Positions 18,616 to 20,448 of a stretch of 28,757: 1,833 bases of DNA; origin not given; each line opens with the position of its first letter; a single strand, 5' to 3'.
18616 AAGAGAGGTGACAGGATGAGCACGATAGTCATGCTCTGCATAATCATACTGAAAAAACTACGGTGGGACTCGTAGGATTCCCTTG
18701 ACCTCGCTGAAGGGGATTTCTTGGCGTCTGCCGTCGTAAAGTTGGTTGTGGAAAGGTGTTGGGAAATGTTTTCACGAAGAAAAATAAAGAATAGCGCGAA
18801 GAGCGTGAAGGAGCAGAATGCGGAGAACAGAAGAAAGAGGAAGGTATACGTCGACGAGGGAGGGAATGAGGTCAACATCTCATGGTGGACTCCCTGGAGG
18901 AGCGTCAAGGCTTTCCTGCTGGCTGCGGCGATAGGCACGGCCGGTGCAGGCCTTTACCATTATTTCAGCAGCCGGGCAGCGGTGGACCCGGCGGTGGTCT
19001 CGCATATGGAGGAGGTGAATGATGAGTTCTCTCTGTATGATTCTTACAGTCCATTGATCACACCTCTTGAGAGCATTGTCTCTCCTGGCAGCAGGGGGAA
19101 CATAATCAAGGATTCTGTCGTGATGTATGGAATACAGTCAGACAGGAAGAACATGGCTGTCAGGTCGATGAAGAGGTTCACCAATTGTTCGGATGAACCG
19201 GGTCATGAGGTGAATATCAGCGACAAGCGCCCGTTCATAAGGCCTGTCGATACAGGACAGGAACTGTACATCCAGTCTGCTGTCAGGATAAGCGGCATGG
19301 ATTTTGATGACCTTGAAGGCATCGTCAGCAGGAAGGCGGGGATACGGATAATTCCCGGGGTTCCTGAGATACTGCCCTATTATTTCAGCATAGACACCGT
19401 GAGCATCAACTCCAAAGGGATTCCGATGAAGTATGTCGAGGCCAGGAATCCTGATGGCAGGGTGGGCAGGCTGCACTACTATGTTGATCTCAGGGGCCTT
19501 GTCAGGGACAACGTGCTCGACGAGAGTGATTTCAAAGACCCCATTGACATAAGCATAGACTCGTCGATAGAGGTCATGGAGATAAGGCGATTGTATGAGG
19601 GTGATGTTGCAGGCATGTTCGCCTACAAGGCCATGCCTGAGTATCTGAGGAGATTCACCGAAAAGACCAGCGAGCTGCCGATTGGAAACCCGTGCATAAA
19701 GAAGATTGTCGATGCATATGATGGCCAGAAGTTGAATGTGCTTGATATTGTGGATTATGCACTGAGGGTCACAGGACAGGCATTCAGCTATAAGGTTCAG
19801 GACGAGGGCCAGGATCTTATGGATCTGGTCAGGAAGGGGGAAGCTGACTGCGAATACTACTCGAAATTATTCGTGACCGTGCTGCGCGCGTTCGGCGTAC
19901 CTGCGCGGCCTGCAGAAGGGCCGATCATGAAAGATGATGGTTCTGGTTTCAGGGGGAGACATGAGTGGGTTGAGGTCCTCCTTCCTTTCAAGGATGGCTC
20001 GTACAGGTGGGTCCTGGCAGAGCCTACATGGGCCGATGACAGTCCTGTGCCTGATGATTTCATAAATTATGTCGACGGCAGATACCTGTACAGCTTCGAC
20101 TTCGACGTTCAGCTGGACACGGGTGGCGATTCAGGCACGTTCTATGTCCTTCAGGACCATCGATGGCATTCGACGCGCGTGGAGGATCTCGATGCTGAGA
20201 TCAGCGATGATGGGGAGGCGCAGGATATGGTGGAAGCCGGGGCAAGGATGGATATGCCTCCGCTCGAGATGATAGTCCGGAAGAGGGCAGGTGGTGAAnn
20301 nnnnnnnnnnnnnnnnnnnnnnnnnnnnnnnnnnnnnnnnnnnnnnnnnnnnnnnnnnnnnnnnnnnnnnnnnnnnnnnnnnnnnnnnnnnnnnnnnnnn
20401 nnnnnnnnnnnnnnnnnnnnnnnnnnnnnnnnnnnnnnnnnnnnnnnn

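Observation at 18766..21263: Operon of an extracytoplasmic membrane-anchored transglutaminase-like protein and a cytoplasmic SPFH protein bearing an inserted tandem repeat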

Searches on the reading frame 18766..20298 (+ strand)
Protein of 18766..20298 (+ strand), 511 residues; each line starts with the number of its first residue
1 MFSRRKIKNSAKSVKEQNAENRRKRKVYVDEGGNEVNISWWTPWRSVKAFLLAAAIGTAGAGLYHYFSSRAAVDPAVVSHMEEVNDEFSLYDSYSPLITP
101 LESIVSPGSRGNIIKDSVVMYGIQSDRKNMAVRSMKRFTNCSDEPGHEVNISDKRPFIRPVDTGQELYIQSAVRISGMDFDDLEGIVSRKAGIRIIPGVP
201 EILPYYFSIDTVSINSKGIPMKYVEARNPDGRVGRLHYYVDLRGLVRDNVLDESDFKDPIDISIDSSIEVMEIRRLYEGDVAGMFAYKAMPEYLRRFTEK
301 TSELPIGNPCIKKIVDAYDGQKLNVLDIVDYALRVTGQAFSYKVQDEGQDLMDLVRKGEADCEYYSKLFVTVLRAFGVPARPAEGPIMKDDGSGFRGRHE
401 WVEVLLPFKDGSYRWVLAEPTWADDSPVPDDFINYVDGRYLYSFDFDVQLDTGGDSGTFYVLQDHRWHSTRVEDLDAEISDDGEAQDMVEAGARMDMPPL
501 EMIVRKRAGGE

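Call 3: search_protein_families(library=pfam, proteins=[window:18766-20298:+], max_evalue=0.1)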
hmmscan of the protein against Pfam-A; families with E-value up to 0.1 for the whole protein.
window:18766-20298:+ (511 aa): 2 families
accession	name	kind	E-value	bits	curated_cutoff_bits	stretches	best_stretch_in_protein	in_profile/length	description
PF01841.26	Transglut_core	-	1.9e-13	51.1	23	1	338-420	27-108/108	Transglutaminase-like superfamily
PF00440.29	TetR_N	-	0.013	15.7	24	1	52-72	22-42/47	Bacterial regulatory proteins, tetR family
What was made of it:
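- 18766..20301 (+): TGc gene (511 aa): basic N-terminal tail, one marginal hydrophobic segment, an uncharacterised β-rich middle region, and a C-terminal transglutaminase-like core. Pfam Transglut_core E=1.9e-13 (call 3).
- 19777..20025 (+): TGc catalytic core (residues 338-420), with Cys362 (19849-19851), His399 (19960-19962) and Glu419 (20020-20022). Pfam match (call 3).
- Checked: ORF A, 18766-20301 (+), 511 aa, matches Pfam Transglut_core (E=1.9e-13, 51.1 bits against a cut-off of 23, residues 338-420; call 3).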

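Call 7: search_protein_families(library=ncbifam, proteins=[window:18766-20298:+], max_evalue=0.01)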
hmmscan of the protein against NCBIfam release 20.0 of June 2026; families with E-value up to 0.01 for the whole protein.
window:18766-20298:+ (511 aa): 0 families

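Call 8: search_protein_families(library=padloc, proteins=[window:18766-20298:+], max_evalue=0.01)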
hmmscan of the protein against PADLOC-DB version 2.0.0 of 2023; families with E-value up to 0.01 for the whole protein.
window:18766-20298:+ (511 aa): 0 families

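Call 9: search_protein_families(library=phrogs, proteins=[window:18766-20298:+], max_evalue=0.01)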
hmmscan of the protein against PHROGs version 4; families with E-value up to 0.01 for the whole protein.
window:18766-20298:+ (511 aa): 0 families

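Call 17: find_homologous_proteins(query=window:18766-20298:+, max_evalue=0.001)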
Query window:18766-20298:+ (511 aa): 5 proteins with E <= 0.001 among 8000 candidates.
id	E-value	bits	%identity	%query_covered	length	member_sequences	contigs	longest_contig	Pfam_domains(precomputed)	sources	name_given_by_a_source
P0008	0.0e+0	1169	100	100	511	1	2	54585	PF01841.26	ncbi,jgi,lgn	jgi:hypothetical protein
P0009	2.0e-155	536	55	88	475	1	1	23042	PF01841.26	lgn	-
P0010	6.2e-144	498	50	88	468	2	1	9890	PF01841.26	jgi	jgi:hypothetical protein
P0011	5.7e-140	485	54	79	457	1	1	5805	PF01841.26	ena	-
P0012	2.9e-119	417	42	92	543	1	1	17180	PF01841.26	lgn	-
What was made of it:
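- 18766..20301 (+): Only 5 clusters of relatives among 5.8 billion proteins (call 17).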

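Call 18: find_encoding_contigs(protein=P0008, flank=10000, max_places=4)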
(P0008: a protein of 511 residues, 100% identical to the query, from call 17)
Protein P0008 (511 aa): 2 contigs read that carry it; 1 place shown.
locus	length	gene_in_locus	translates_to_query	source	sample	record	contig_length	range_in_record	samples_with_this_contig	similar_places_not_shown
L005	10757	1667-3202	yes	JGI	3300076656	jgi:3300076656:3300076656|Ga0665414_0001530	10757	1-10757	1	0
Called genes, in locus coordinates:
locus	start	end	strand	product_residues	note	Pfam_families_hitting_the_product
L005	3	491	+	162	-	?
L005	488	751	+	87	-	-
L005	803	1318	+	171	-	PF13412:HTH_24 (weak)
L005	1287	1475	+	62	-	-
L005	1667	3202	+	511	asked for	PF01841:Transglut_core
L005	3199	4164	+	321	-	PF01145:Band_7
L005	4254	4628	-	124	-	-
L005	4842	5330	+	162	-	PF13412:HTH_24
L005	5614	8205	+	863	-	-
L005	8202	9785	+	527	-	-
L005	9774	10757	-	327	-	?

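Call 31: search_solved_structures(query=A3, max_evalue=0.01, show_alignments=1)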
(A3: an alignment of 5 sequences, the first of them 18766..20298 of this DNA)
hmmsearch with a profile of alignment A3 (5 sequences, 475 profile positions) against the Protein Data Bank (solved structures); distinct sequences matched with E-value up to 0.01: 0.
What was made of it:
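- Closest known: TgpA-like membrane-anchored extracytoplasmic transglutaminase-like proteins. Different: No sequence match to any PDB entry was found (call 31).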

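Call 38: predict_structure(alignment_id=A3)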
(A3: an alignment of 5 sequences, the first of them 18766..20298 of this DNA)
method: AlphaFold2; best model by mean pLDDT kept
length: 511 residues; sequences in the alignment: 5
mean_pLDDT: 41.1   pTM: 0.34
mean pLDDT of the five models: 41.1, 40.9, 40.6, 40.5, 37.7
residues with pLDDT >= 90: 0; 70-90: 44; 50-70: 82; < 50: 385
segments of 3 or more residues with pLDDT < 50: 1-166, 200-205, 231-233, 270-349, 374-379, 384-400, 405-444, 454-511
pLDDT, mean of each block of 10 residues (from residue 1): 27 35 27 28 34 36 35 34 31 25 20 20 21 23 32 32 46 56 54 64 55 79 70 61 80 71 64 33 40 37 36 41 40 41 42 49 54 46 42 38 46 43 31 25 50 46 46 29 27 27 29 26
secondary structure, 60 per line:
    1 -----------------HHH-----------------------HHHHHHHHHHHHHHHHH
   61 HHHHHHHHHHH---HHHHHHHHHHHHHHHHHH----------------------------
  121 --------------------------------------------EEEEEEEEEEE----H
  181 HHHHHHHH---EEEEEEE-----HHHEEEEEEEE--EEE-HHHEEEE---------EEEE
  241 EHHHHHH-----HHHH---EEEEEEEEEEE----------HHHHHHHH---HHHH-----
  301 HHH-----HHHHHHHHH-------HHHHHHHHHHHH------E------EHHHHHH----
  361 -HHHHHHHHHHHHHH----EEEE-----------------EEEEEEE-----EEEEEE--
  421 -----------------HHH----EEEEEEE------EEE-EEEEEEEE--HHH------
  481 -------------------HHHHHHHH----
elements in order: H44-71 H75-92 E165-175 H180-188 E192-198 E207-214 E217-219 E224-227 E237-241 H242-247 H253-256 E260-270 H281-288 H292-295 H309-317 H325-336 H351-356 H362-375 E380-383 E401-407 E413-418 E445-451 E458-460 E462-469 H500-507

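Call 63: fold_search(model_id=the predicted structure, library=pdb)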
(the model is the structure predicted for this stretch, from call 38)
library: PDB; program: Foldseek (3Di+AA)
matches with E <= 10: 651; with E <= 0.001: 0
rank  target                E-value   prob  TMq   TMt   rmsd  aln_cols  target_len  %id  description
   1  4hss_A                1.9e-02  0.57  0.11  0.14   7.1       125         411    8  Structure of the Full-Length Major Pilin SpaD from Corynebacterium diphtheriae (released 2013-11-13)
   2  6g49                  1.9e-02  0.25  0.12  0.20  20.1       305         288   15  Crystal structure of the periplasmic domain of TgpA from Pseudomonas aeruginosa (released 2019-04-10)
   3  6g4h                  2.7e-02  0.25  0.13  0.21  18.1       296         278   13  Crystal structure of the periplasmic domain of TgpA from Pseudomonas aeruginosa bound to ethylmercury (released 2019-04-10)
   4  3hr6                  2.9e-02  0.84  0.13  0.16   6.1       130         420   16  Structure of the Corynebacterium diphtheriae major pilin SpaA points to a modular pilus assembly stabilizing isopeptide  (released 2009-09-15)
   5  4hss_B                7.1e-02  0.38  0.11  0.14   6.9       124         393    6  Structure of the Full-Length Major Pilin SpaD from Corynebacterium diphtheriae (released 2013-11-13)
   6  4z23                  8.0e-02  0.77  0.15  0.22   5.3       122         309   12  BspA_C_WT (released 2016-06-29)
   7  4hsq                  8.4e-02  0.54  0.13  0.21   6.5       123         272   10  Crystal Structure of Domains D2 and D3 of the Major Pilin SpaD from Corynebacterium diphtheriae (released 2013-11-13)
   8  7woi_A                1.1e-01  0.28  0.11  0.12   9.8       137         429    7  Structure of the shaft pilin Spa2 from Corynebacterium glutamicum (released 2023-01-25)
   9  4b9c                  1.2e-01  0.18  0.11  0.25   8.1       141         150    8  Biomass sensoring modules from putative Rsgi-like proteins of Clostridium thermocellum resemble family 3 carbohydrate-bi (released 2013-09-11)
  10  7q73                  1.2e-01  0.07  0.07  0.07  15.9       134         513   10  Structure of Pla1 apo (released 2022-12-07)
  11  4hvz_A                1.5e-01  0.01  0.05  0.07  26.5       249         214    8  Crystal structure of brucella abortus immunogenic BP26 protein (released 2013-01-30)
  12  6ahr_L                1.7e-01  0.03  0.08  0.10  24.7       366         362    9  Cryo-EM structure of human Ribonuclease P (released 2018-12-05)
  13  9a4p_B                2.2e-01  0.09  0.08  0.21  14.9       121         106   14  Integrative model of YJCM-YJCN by crosslinking MS and deep learning (released 2024-09-18)
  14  4o5i_A                2.3e-01  0.04  0.05  0.08  15.4       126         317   17  Crystal structure of broadly neutralizing antibody F045-092 in complex with A/Victoria/361/2011 (H3N2) influenza hemag (released 2014-04-16)
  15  8beg_A                2.5e-01  0.15  0.11  0.09  11.6       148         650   12  Structure of Ig-like domains from PrgB (released 2022-11-30)
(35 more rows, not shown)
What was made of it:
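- Tried and rejected: Foldseek with the TGc model gave nothing significant (best E=0.019; TgpA, 6g49, ranked second at the same E, with a poor superposition; call 63).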

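Call 68: list_cluster_members(proteins=[P0008, P0001, P0014, P0015])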
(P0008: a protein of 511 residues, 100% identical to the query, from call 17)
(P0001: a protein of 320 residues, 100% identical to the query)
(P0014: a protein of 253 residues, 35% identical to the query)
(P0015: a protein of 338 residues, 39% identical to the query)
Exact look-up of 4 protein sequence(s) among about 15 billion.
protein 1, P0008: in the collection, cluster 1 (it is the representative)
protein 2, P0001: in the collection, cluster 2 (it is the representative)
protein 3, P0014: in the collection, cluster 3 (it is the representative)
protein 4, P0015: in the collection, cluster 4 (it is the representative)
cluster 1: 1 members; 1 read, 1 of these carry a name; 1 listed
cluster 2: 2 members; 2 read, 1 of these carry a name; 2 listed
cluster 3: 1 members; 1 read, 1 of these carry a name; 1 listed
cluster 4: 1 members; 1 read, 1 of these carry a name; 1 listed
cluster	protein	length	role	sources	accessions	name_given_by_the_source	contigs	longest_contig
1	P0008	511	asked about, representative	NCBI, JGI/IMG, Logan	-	hypothetical protein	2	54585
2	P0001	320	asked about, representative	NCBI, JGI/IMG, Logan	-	-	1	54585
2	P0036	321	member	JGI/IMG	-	hypothetical protein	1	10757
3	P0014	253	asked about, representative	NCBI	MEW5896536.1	MAG: SPFH domain-containing protein [Nanoarchaeota archaeon]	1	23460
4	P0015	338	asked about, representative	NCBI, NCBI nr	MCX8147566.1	MAG: hypothetical protein N3D84_03805 [Candidatus Woesearchaeota archaeon] | hypothetical protein [Candidatus Woesearchaeota archaeon]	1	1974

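Call 72: find_encoding_contigs(protein=P0011, flank=6000, max_places=2)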
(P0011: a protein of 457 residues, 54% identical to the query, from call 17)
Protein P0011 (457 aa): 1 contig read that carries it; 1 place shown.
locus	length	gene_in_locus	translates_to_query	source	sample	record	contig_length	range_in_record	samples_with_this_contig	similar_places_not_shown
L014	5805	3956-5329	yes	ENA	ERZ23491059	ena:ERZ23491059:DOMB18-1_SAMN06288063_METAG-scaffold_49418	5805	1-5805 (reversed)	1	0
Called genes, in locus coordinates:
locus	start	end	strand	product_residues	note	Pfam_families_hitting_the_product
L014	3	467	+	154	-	?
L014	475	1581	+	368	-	PF13238:AAA_18 (faint), PF13401:AAA_22 (faint), PF00004:AAA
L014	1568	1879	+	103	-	-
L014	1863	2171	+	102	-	-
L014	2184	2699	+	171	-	-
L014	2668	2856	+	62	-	-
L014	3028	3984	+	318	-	-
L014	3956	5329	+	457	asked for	PF01841:Transglut_core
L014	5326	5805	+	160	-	?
